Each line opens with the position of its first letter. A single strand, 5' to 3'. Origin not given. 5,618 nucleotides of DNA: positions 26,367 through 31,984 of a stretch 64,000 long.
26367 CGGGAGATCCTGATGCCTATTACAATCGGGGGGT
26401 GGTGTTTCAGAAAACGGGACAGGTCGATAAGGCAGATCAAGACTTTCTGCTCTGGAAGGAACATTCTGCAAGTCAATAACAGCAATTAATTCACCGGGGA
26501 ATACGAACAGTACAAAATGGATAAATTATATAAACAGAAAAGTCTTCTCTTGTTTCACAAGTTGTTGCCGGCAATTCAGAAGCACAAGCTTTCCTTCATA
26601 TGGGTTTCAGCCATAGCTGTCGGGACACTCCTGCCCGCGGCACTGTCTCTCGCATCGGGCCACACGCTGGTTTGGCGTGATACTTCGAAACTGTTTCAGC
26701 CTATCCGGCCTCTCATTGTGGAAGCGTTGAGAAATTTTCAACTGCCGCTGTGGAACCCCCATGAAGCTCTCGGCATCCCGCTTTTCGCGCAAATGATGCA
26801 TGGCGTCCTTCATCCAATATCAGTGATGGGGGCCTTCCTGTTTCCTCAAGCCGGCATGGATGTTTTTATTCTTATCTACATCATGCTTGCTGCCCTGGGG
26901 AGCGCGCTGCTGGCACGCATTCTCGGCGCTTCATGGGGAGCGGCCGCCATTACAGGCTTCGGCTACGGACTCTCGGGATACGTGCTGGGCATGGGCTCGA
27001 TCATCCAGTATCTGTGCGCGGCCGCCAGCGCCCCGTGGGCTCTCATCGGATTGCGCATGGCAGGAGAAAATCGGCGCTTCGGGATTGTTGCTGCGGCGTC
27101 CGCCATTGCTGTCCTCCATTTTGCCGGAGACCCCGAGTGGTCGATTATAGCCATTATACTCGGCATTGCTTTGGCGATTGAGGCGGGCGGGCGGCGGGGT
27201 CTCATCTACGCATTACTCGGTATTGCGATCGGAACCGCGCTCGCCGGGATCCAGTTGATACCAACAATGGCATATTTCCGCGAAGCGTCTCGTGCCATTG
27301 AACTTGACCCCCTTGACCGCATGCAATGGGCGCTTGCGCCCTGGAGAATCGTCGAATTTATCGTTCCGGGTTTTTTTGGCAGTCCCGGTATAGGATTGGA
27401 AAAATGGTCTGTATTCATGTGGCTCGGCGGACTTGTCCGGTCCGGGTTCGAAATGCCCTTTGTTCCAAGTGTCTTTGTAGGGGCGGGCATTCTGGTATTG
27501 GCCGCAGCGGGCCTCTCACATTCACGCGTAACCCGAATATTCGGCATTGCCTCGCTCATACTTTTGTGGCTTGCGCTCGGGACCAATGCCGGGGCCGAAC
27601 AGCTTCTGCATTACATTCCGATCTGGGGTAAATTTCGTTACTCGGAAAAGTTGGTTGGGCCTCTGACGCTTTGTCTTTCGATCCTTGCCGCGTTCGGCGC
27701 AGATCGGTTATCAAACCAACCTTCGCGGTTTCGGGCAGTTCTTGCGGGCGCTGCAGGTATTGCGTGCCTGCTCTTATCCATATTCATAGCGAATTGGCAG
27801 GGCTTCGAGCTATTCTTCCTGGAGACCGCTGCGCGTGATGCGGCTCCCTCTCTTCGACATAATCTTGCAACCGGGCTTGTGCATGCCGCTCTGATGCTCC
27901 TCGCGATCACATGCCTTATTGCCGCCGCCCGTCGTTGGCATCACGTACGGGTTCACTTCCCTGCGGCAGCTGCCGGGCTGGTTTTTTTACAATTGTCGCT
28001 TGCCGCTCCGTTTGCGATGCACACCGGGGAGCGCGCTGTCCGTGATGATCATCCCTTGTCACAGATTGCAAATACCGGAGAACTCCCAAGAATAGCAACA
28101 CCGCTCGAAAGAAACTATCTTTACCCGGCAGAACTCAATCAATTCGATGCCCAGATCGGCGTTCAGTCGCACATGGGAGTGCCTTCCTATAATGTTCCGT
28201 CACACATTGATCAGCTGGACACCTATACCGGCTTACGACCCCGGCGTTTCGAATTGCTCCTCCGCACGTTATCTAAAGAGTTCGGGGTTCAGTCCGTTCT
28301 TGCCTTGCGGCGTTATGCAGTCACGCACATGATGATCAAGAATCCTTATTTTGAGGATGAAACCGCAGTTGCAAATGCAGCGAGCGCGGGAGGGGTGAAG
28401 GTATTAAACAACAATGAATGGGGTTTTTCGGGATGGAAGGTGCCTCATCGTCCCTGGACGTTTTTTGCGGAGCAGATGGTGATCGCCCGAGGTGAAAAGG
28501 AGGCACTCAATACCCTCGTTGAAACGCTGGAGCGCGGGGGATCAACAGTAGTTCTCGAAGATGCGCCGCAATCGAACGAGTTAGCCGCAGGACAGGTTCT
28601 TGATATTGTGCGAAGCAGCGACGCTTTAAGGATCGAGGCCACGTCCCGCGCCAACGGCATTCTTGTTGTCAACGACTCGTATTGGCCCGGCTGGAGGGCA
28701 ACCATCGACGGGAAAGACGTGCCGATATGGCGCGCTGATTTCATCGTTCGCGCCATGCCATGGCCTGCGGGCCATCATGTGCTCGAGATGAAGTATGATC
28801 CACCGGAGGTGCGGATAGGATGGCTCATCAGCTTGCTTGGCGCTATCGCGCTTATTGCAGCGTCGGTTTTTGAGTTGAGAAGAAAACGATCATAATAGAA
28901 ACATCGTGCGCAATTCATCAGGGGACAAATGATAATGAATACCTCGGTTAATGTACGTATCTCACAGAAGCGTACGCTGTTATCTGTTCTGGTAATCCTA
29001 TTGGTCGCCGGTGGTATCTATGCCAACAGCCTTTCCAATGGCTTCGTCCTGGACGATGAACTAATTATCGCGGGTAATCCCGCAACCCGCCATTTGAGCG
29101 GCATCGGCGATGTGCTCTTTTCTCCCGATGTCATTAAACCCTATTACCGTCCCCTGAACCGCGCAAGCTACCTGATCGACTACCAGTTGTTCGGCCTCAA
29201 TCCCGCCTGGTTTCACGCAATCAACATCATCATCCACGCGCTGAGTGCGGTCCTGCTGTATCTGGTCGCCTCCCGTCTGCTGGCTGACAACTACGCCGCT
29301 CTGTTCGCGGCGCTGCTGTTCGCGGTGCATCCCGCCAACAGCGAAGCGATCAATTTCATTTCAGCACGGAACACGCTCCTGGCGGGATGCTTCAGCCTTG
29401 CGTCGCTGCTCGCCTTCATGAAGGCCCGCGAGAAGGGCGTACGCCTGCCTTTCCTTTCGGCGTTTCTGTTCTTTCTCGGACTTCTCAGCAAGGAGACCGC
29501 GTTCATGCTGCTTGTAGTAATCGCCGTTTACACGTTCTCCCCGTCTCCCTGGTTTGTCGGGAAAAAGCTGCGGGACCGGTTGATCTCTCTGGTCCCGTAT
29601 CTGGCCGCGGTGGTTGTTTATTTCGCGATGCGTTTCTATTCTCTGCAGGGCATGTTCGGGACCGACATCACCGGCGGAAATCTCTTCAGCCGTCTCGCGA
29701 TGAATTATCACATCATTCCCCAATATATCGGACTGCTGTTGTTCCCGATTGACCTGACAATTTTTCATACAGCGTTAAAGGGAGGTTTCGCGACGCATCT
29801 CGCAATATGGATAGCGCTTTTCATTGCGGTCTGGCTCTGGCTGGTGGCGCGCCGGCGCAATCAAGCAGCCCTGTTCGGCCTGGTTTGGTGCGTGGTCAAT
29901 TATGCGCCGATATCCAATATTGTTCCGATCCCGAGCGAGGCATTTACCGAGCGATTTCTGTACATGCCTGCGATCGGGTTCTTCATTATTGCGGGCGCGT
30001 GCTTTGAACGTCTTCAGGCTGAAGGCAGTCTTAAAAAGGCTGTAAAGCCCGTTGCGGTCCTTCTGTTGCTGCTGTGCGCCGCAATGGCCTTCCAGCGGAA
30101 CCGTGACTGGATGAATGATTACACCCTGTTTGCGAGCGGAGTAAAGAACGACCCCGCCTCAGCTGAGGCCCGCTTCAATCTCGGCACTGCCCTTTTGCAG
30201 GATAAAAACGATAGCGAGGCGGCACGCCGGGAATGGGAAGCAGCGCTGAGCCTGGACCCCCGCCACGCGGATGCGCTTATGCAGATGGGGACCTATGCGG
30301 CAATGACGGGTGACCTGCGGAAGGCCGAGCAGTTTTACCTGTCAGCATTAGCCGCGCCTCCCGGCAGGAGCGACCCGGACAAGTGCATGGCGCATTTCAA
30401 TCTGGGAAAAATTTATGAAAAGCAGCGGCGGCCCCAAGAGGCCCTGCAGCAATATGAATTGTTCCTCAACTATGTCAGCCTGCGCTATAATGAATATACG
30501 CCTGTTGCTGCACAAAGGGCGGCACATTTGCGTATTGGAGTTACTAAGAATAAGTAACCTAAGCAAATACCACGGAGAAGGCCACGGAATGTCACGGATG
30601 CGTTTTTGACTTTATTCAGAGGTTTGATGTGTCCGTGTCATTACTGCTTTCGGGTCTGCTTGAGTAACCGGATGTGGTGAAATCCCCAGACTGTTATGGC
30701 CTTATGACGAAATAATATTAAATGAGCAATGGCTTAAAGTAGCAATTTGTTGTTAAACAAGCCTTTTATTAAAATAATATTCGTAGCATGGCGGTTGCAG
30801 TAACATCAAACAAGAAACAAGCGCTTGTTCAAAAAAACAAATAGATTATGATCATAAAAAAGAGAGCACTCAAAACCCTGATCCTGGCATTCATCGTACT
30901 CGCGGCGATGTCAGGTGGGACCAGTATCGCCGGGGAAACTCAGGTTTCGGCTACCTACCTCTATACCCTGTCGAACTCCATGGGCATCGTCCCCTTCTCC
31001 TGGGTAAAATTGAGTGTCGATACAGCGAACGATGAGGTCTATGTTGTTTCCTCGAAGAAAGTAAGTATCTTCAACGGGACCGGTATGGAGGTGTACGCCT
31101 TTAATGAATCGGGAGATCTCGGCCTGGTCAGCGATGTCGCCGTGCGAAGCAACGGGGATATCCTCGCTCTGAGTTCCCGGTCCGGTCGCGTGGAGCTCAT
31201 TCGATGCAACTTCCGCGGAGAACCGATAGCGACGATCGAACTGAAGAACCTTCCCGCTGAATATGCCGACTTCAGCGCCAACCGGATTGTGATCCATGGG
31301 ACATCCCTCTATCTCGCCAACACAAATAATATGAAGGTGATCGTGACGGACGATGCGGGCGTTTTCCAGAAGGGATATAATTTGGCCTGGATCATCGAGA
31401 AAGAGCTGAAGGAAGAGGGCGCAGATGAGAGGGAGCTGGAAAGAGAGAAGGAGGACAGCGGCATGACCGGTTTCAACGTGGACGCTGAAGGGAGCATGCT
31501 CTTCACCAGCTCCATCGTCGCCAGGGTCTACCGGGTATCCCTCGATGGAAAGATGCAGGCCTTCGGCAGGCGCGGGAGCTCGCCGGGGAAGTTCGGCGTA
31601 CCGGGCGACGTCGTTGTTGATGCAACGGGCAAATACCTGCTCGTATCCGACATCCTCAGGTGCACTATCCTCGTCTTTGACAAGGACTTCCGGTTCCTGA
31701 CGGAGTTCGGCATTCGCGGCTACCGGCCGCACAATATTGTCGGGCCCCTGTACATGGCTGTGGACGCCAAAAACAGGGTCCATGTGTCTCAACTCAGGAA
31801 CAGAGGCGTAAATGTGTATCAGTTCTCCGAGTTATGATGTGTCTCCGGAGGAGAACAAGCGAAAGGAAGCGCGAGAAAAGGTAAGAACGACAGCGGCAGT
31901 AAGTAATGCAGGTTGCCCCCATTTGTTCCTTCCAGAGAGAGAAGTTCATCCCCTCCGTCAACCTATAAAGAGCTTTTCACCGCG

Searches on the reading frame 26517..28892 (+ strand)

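Call 7: search_protein_families(library=pfam, proteins=[window:26517-28892:+], max_evalue=0.01)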
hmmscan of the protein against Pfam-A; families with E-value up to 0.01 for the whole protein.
window:26517-28892:+ (792 aa): 1 family
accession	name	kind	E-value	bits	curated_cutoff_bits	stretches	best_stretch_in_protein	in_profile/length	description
PF09586.16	YfhO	-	9.9e-07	28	28.5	1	701-772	763-835/835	Bacterial membrane protein YfhO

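Call 8: search_protein_families(library=ncbifam, proteins=[window:26517-28892:+], max_evalue=0.01)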
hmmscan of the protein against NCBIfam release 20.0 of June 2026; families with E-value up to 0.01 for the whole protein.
window:26517-28892:+ (792 aa): 2 families
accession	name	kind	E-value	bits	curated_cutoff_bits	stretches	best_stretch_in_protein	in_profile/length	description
NF047589.1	GlcsyltransPgfM1Strep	equivalog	0.00011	20.4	1400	1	721-781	889-949/955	glycosyltransferase PgfM1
NF047590.1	GlcsyltransPgfM2Strep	equivalog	0.00019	19.7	1500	1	718-783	812-877/884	glycosyltransferase PgfM2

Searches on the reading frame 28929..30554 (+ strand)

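Call 7: search_protein_families(library=pfam, proteins=[window:28929-30554:+], max_evalue=0.01)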
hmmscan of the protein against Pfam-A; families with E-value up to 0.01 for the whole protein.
window:28929-30554:+ (542 aa): 11 families
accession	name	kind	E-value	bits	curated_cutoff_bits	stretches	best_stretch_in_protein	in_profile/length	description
PF13431.12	TPR_17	-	1.2e-13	50.6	24.4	1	437-468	3-34/34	Tetratricopeptide repeat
PF13432.12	TPR_16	-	6.5e-10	39.7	32.7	1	424-479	8-63/65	Tetratricopeptide repeat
PF07719.23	TPR_2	-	1.2e-09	37.9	27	1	488-510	3-25/34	Tetratricopeptide repeat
PF13424.12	TPR_12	-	7.4e-09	36.1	30.1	1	447-510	3-69/77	Tetratricopeptide repeat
PF13414.12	TPR_11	-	2.5e-08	33.9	26.8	0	425-454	6-35/42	TPR repeat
PF00515.34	TPR_1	-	3.7e-07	30.1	27.8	1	488-510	3-25/34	Tetratricopeptide repeat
PF13181.12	TPR_8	-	6.5e-07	29.5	25.7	0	488-511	3-26/34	Tetratricopeptide repeat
PF13176.12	TPR_7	-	1.6e-05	25.1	27.9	0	488-511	1-24/36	Tetratricopeptide repeat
PF14559.12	TPR_19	-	3.2e-05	24.6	25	0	427-479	5-57/68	Tetratricopeptide repeat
PF13428.12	TPR_14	-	0.00049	21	23.5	0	418-454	7-42/44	Tetratricopeptide repeat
PF24575.1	TPR_Slam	-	0.0019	19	35.2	0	379-433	48-102/104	Surface lipoprotein assembly modifier, N-terminal TPR repeats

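Call 8: search_protein_families(library=ncbifam, proteins=[window:28929-30554:+], max_evalue=0.01)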
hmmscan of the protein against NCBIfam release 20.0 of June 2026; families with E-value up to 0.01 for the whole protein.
window:28929-30554:+ (542 aa): 10 families
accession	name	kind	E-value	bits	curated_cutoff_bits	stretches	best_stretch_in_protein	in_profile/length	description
TIGR02521.1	type_IV_pilW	equivalog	7.9e-09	35.4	154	1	408-510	27-123/234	type IV pilus biogenesis/stability protein PilW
TIGR02917.1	PEP_TPR_lipo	equivalog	1.1e-08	33.5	312.2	1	403-510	456-557/899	XrtA/PEP-CTERM system TPR-repeat protein PrsT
NF033762.1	social_mot_Tgl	equivalog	1.7e-06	27.6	225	1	409-519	28-133/252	social motility TPR repeat lipoprotein Tgl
TIGR02795.1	tol_pal_ybgF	equivalog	1.9e-05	25.2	90.1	1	401-470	28-99/119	tol-pal system protein YbgF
NF047507.1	TPR_BatC_Lepto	exception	2.7e-05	23.8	175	0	461-513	72-123/214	TPR repeat-containing protein BatC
NF040959.1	MamA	equivalog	0.00016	21.2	200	0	385-462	112-188/204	magnetosome protein MamA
NF033920.0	C39_PA2778_fam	equivalog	0.00018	21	150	1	409-509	151-247/255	PA2778 family cysteine peptidase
NF033758.1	gliding_GltE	equivalog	0.00021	20.4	225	0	401-476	75-149/411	adventurous gliding motility TPR repeat lipoprotein GltE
TIGR00540.1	TPR_hemY_coli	hypoth_equivalog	0.0017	17.2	142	1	432-510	311-383/385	heme biosynthesis-associated TPR protein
NF047371.1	FlcA_CTERM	equivalog_domain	0.0056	15.2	300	0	426-514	326-420/646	periplasmic flagellar collar protein FlcA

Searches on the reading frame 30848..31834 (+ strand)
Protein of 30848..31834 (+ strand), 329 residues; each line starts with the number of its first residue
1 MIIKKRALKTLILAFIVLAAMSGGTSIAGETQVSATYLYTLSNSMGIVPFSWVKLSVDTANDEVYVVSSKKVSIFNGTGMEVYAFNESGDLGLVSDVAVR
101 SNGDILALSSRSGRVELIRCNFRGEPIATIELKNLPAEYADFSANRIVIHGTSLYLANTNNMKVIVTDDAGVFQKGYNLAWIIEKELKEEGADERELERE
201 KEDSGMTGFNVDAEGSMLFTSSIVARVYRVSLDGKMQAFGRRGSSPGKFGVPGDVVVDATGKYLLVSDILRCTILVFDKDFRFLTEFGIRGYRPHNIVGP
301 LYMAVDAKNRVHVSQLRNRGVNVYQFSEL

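Call 7: search_protein_families(library=pfam, proteins=[window:30848-31834:+], max_evalue=0.01)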
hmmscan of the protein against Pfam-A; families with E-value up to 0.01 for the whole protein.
window:30848-31834:+ (329 aa): 0 families

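Call 8: search_protein_families(library=ncbifam, proteins=[window:30848-31834:+], max_evalue=0.01)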
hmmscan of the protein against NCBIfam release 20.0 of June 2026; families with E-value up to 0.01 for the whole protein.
window:30848-31834:+ (329 aa): 1 family
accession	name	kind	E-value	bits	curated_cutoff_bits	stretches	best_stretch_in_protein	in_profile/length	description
NF035926.1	scyF_NHL_VPEP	equivalog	1.3e-09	37.7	350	1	204-324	152-273/376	scytonemin biosynthesis PEP-CTERM protein ScyF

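Call 83: search_protein_families(library=pfam, proteins=[window:30848-31834:+], max_evalue=5)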
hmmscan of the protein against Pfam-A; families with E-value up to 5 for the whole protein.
window:30848-31834:+ (329 aa): 2 families
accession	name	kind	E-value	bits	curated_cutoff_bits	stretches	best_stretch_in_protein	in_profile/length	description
PF12894.13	ANAPC4_WD40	-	0.062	14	22.9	1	67-130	14-76/91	Anaphase-promoting complex subunit 4 WD40 domain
PF05989.17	Chordopox_A35R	-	0.092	13.1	27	1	39-94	88-141/174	Chordopoxvirus A35R protein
